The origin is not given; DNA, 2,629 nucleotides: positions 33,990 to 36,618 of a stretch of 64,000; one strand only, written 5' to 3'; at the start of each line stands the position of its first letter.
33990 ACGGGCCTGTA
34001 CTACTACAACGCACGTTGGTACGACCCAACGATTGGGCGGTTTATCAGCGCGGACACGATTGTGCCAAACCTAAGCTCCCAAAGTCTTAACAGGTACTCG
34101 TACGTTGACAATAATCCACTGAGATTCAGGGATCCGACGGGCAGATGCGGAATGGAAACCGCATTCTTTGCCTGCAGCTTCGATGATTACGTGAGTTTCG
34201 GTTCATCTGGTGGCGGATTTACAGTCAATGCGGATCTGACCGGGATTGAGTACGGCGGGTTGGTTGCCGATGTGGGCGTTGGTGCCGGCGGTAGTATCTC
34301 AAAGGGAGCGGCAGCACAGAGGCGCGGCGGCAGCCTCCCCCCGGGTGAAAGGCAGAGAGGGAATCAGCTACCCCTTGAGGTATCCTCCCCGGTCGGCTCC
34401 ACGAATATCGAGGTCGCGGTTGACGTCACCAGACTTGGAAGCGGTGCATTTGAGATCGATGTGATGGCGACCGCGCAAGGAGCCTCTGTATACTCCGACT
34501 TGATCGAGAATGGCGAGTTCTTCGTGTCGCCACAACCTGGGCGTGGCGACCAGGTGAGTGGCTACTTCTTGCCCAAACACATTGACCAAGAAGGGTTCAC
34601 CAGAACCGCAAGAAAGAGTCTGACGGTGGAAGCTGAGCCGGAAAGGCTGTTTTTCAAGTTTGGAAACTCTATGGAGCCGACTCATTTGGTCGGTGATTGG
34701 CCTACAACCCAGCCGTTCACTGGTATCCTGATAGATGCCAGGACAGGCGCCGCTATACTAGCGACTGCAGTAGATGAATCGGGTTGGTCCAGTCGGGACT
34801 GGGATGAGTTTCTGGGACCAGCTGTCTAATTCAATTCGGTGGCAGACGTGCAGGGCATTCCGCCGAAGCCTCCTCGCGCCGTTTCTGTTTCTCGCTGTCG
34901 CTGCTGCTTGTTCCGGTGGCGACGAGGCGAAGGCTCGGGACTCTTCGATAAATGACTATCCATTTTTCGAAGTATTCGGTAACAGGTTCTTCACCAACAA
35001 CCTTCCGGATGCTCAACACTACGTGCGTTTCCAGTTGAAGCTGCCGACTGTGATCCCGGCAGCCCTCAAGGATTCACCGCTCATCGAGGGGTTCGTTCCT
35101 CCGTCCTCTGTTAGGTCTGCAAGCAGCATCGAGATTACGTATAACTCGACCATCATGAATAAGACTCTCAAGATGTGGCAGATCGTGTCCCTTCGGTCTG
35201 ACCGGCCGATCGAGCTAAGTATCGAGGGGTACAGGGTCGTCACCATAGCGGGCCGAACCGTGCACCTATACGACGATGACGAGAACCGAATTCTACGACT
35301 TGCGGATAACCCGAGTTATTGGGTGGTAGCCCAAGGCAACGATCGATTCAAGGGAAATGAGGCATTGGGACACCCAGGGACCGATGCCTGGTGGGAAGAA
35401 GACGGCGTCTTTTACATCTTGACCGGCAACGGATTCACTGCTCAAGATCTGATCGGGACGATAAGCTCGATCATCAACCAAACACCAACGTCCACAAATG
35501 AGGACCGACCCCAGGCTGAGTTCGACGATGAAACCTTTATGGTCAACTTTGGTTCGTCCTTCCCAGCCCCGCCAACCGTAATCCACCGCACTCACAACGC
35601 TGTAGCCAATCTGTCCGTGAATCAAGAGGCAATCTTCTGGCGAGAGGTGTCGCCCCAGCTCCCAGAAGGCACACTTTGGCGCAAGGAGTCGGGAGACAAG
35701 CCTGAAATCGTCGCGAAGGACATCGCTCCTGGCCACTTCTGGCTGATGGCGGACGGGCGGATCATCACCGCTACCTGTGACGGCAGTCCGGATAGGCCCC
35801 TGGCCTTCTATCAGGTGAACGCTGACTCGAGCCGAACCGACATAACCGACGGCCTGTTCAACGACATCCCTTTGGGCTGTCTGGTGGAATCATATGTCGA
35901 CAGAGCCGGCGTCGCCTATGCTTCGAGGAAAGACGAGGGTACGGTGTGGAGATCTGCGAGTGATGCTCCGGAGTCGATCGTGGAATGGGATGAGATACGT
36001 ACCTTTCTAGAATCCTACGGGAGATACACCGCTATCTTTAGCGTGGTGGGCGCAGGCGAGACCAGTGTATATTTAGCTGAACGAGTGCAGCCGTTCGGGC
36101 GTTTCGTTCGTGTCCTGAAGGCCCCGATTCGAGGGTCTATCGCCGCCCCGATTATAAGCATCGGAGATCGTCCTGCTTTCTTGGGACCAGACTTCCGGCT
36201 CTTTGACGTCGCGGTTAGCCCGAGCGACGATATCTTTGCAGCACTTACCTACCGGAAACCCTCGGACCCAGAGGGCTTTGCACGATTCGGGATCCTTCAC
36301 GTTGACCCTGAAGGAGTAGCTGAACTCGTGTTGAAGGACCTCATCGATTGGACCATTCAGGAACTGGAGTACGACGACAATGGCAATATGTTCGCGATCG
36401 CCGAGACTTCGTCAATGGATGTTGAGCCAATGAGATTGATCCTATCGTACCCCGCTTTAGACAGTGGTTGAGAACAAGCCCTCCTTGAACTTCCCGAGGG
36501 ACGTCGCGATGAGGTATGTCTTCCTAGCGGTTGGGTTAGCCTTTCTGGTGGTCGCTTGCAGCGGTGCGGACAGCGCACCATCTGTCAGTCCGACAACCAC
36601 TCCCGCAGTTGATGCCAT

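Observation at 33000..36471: RHS remnant with a LamG-like insert, an unassigned C-terminal toxin domain and a 555-aa lipoprotein as candidate immunity or partner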

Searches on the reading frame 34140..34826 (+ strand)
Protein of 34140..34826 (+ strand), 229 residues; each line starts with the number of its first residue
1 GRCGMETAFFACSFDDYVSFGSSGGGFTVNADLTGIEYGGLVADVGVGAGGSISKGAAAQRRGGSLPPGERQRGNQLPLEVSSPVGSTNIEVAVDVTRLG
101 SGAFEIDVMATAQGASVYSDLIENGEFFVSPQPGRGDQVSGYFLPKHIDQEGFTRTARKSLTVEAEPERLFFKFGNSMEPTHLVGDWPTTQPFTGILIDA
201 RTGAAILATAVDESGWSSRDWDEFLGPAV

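Call 6: search_solved_structures(query=window:34140-34826:+, max_evalue=10)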
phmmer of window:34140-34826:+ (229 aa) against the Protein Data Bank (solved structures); distinct sequences matched with E-value up to 10: 1.
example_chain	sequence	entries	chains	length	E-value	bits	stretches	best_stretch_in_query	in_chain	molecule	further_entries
4dny_A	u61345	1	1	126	0.87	12.4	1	102-187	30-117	Metalloprotease stcE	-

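Call 8: find_homologous_proteins(query=window:34140-34826:+, max_evalue=0.001)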
Query window:34140-34826:+: 1322 candidates shared short words with the query, none scored E <= 0.001.

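Call 12: search_protein_families(library=pfam, proteins=[window:34140-34826:+], max_evalue=10)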
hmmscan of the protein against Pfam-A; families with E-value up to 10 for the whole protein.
window:34140-34826:+ (229 aa): 0 families

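Call 19: predict_structure(protein=window:34140-34826:+)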
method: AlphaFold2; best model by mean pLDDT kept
length: 229 residues; sequences in the alignment: 1
mean_pLDDT: 45.2   pTM: 0.50
mean pLDDT of the five models: 45.2, 41.0, 40.3, 36.1, 35.6
residues with pLDDT >= 90: 0; 70-90: 14; 50-70: 73; < 50: 142
segments of 3 or more residues with pLDDT < 50: 1-64, 81-86, 115-123, 129-152, 176-192, 209-229
pLDDT, mean of each block of 10 residues (from residue 1): 23 24 26 29 26 31 56 56 49 70 71 54 51 41 43 60 65 48 32 57 52 40 37
secondary structure, 60 per line:
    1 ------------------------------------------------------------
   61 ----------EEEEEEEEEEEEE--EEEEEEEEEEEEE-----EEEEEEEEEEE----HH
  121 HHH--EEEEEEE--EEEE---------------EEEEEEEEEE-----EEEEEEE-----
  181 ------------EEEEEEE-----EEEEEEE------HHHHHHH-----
elements in order: E71-83 E86-98 E104-114 H119-123 E126-132 E135-138 E154-163 E169-175 E193-199 E205-211 H218-224

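Call 88: fold_search(model_id=the predicted structure, library=pdb)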
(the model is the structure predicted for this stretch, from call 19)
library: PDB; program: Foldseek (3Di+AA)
matches with E <= 10: 380; with E <= 0.001: 0
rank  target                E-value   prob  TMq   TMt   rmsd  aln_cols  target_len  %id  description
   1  5hdw                  2.6e-02  0.60  0.24  0.36  10.0       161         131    6  ApaG Domain of FBxo3 (released 2016-04-06)
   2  1tza_B                3.4e-02  0.60  0.24  0.37  13.3       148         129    8  X-ray structure of Northeast Structural Genomics Consortium target SoR45 (released 2004-07-27)
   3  1xvs_A                3.8e-02  0.47  0.22  0.36  12.0       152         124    9  Crystal structure of apaG Protein from Vibrio cholerae (released 2004-12-14)
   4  6z9c                  5.0e-02  0.87  0.31  0.28   9.6       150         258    8  Structure of human POLDIP2, a multifaceted adaptor protein in metabolism and genome stability (released 2020-06-17)
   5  6zlx                  7.3e-02  0.63  0.29  0.28  12.0       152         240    7  The structure of the ClpX-associated factor PDIP38 (released 2021-07-14)
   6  9kbd_C                7.3e-02  0.35  0.24  0.16  12.0       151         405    3  Cryo-EM structure of the CUL1-RBX1-SKP1-FBXO3 SCF ubiquition ligase complex (released 2025-02-19)
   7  9kbf_C                7.7e-02  0.35  0.24  0.15  12.7       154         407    6  Cryo-EM structure of the SKP1-FBXO3 complex (released 2025-02-19)
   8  9rcv_F                7.7e-02  0.08  0.16  0.10  27.6       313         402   11  Structure of the Human Peptide-Loading Complex Arrested by HCMV US6 (released 2025-12-03)
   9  1tza_A                8.5e-02  0.44  0.23  0.36  13.3       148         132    9  X-ray structure of Northeast Structural Genomics Consortium target SoR45 (released 2004-07-27)
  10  1xso_A                9.5e-02  0.18  0.20  0.28  14.9       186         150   12  THREE-DIMENSIONAL STRUCTURE OF XENOPUS LAEVIS CU,ZN SUPEROXIDE DISMUTASE B DETERMINED BY X-RAY CRYSTALLOGRAPHY AT 1.5  (released 1995-07-10)
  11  2f1e_MODEL_1_A        1.2e-01  0.54  0.25  0.43  10.8       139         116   11  Solution structure of ApaG protein (released 2006-10-24)
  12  6fp6_P                1.2e-01  0.28  0.24  0.24  13.1       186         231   11  Complex of human Cu,Zn SOD1 with the human copper chaperone for SOD1 in a compact conformation (released 2019-01-30)
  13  4rvp_A                1.2e-01  0.25  0.21  0.30  14.7       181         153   11  Crystal structure of superoxide dismutase from sedum alfredii (released 2015-12-16)
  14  2e47_A                1.2e-01  0.14  0.18  0.25  14.6       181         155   13  Crystal Structure Analysis of the clock protein EA4 (glycosylation form) (released 2007-12-11)
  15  6fp6_J                1.3e-01  0.25  0.24  0.23  13.6       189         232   12  Complex of human Cu,Zn SOD1 with the human copper chaperone for SOD1 in a compact conformation (released 2019-01-30)
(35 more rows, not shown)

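Call 102: find_related_loci(query=window:34140-34826:+, collection=viral_contigs, flank=5000)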
Query window:34140-34826:+ (229 aa) in viral_contigs; peptide patterns used: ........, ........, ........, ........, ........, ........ (x = any residue, [..] = any of these).
10 stretches matched a pattern, but none encodes a relative of the query by tblastn (E <= 1e-3).

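Call 105: search_dna_similar(query=window:34140-34826:+, collection=plasmids, mode=protein, max_evalue=0.01, max_rows=10)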
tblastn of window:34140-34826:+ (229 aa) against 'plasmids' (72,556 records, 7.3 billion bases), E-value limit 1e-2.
No match.

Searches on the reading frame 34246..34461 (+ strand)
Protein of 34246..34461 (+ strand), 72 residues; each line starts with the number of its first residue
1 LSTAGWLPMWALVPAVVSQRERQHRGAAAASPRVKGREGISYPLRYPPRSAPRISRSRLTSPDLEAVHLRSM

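Call 95: search_protein_families(library=pfam, proteins=[window:34246-34461:+], max_evalue=10)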
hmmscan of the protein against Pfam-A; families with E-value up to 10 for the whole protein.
window:34246-34461:+ (72 aa): 0 families

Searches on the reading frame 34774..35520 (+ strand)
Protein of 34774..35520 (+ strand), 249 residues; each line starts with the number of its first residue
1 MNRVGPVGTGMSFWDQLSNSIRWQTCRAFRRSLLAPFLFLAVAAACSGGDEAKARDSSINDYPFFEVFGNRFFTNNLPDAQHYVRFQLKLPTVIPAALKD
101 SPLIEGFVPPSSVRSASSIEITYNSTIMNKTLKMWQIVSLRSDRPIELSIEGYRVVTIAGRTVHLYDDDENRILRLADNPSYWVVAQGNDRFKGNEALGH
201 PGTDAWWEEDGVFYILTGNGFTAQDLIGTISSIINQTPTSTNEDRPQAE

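Call 12: search_protein_families(library=pfam, proteins=[window:34774-35520:+], max_evalue=10)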
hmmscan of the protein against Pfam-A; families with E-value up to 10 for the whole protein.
window:34774-35520:+ (249 aa): 0 families

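Call 50: find_related_loci(query=A3, collection=metagenome_contigs, flank=8000)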
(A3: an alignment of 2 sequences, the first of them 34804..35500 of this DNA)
Query A3 (232 aa) in metagenome_contigs; peptide patterns used: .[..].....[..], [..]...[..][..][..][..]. (x = any residue, [..] = any of these).
173 stretches matched a pattern, but none encodes a relative of the query by tblastn (E <= 1e-3).

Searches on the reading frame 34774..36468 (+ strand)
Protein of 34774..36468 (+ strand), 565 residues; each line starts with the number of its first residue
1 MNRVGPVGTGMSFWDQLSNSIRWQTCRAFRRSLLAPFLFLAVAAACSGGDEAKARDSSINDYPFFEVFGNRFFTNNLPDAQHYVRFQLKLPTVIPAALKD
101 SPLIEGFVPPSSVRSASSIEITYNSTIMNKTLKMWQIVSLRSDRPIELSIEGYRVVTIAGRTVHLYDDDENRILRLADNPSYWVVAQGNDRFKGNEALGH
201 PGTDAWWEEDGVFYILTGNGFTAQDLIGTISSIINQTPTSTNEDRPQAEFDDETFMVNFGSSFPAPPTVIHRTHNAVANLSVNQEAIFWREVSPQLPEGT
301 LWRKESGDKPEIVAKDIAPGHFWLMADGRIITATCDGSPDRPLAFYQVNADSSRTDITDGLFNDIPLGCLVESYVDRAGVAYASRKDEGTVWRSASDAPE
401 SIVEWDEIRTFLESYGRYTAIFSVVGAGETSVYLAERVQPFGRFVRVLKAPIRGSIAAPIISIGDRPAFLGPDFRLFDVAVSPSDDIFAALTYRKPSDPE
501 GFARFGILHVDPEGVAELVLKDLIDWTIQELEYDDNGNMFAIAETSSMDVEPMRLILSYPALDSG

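Call 3: search_protein_families(library=pfam, proteins=[window:34774-36468:+], max_evalue=0.01)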
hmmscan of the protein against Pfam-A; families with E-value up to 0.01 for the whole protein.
window:34774-36468:+ (565 aa): 0 families

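Call 4: search_protein_families(library=ncbifam, proteins=[window:34774-36468:+], max_evalue=0.01)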
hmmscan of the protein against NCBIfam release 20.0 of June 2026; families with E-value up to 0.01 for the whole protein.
window:34774-36468:+ (565 aa): 0 families

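Call 7: search_solved_structures(query=window:34774-36468:+, max_evalue=10)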
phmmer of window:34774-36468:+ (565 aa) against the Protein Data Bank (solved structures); distinct sequences matched with E-value up to 10: 0.

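Call 9: find_homologous_proteins(query=window:34774-36468:+, max_evalue=0.001)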
Query window:34774-36468:+ (565 aa): 1 proteins with E <= 0.001 among 8000 candidates.
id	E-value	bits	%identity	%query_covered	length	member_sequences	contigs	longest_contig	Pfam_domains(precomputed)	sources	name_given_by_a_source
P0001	0.0e+0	1276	100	98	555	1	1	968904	-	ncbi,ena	-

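Call 10: find_encoding_contigs(protein=P0001, flank=10000, max_places=6)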
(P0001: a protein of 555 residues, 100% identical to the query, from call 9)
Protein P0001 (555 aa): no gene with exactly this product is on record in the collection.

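Call 12: search_protein_families(library=pfam, proteins=[window:34774-36468:+], max_evalue=10)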
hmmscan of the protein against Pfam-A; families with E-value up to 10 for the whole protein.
window:34774-36468:+ (565 aa): 0 families

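Call 61: predict_structure(alignment_id=A1)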
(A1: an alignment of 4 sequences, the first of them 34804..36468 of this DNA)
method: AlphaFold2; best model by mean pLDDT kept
length: 555 residues; sequences in the alignment: 4
mean_pLDDT: 57.0   pTM: 0.53
mean pLDDT of the five models: 57.0, 56.1, 55.5, 51.1, 45.1
residues with pLDDT >= 90: 8; 70-90: 224; 50-70: 93; < 50: 230
segments of 3 or more residues with pLDDT < 50: 1-3, 13-144, 146-151, 158-193, 201-203, 208-212, 221-251
pLDDT, mean of each block of 10 residues (from residue 1): 48 43 34 26 25 22 24 23 29 26 24 24 29 32 46 48 29 24 27 51 47 48 36 28 36 68 86 83 78 82 81 79 75 83 85 78 75 77 81 79 70 78 75 74 72 56 76 85 65 76 79 74 84 68 80 58
secondary structure, 60 per line:
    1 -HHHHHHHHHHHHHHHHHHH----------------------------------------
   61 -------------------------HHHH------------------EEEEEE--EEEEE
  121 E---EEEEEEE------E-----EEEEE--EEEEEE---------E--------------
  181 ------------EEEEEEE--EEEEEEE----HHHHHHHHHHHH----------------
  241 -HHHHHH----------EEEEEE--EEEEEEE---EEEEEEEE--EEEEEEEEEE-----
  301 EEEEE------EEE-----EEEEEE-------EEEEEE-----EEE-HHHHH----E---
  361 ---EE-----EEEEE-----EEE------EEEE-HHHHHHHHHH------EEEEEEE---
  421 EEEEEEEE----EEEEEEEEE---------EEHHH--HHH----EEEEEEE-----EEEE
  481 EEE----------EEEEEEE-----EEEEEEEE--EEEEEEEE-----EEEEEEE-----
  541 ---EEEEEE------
elements in order: H2-20 H86-89 E108-113 E116-121 E125-131 E144-148 E151-156 E193-199 E202-208 H213-224 H242-247 E258-263 E266-272 E276-283 E286-295 E301-305 E312-314 E320-325 E333-338 E344-346 H348-352 E371-375 E381-383 E390-393 H395-404 E411-417 E421-428 E433-441 E465-471 E477-483 E494-500 E506-513 E516-523 E529-535 E544-549

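Call 106: search_dna_similar(query=window:34804-36468:+, collection=plasmids, mode=protein, max_evalue=0.01, max_rows=10)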
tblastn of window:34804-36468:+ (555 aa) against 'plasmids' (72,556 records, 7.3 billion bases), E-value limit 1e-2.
No match.

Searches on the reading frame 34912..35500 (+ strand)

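Call 81: search_solved_structures(query=A4, max_evalue=10)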
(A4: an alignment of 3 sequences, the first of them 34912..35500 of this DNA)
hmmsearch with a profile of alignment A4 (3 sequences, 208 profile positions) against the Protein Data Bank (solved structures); distinct sequences matched with E-value up to 10: 4.
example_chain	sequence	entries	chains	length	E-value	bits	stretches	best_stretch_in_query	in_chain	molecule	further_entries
9wbu_B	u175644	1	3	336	0.14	14.8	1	35-94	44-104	Bifunctional oligoribonuclease and PAP phosphatase NrnA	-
5jju_A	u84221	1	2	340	0.15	14.8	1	35-94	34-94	Uncharacterized protein Rv2837c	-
5cet_A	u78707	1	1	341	0.15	14.8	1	35-94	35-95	Bifunctional oligoribonuclease and PAP phosphatase NrnA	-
4ls9_A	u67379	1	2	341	0.7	12.6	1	32-94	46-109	DHH family protein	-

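Call 84: find_related_loci(query=A4, collection=genome_contigs, flank=6000)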
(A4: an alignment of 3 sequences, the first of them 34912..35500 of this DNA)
Query A4 (196 aa) in genome_contigs; peptide patterns used: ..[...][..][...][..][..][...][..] (x = any residue, [..] = any of these).
14 stretches matched a pattern; 1 encode a relative of the query (tblastn E <= 1e-3); 1 distinct loci.
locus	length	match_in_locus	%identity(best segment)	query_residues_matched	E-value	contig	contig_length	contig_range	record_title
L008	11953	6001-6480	23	25-196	6e-7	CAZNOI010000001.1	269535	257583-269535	MAG TPA_asm: uncultured Dehalococcoidia bacterium isolate binchicken_co17_467 genome assembly, contig: NODE_44_length_26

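Call 103: find_related_loci(query=A4, collection=viral_contigs, flank=5000)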
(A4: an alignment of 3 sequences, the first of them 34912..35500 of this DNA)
Query A4 (196 aa) in viral_contigs; peptide patterns used: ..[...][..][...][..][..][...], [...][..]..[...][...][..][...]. (x = any residue, [..] = any of these).
64 stretches matched a pattern, but none encodes a relative of the query by tblastn (E <= 1e-3).
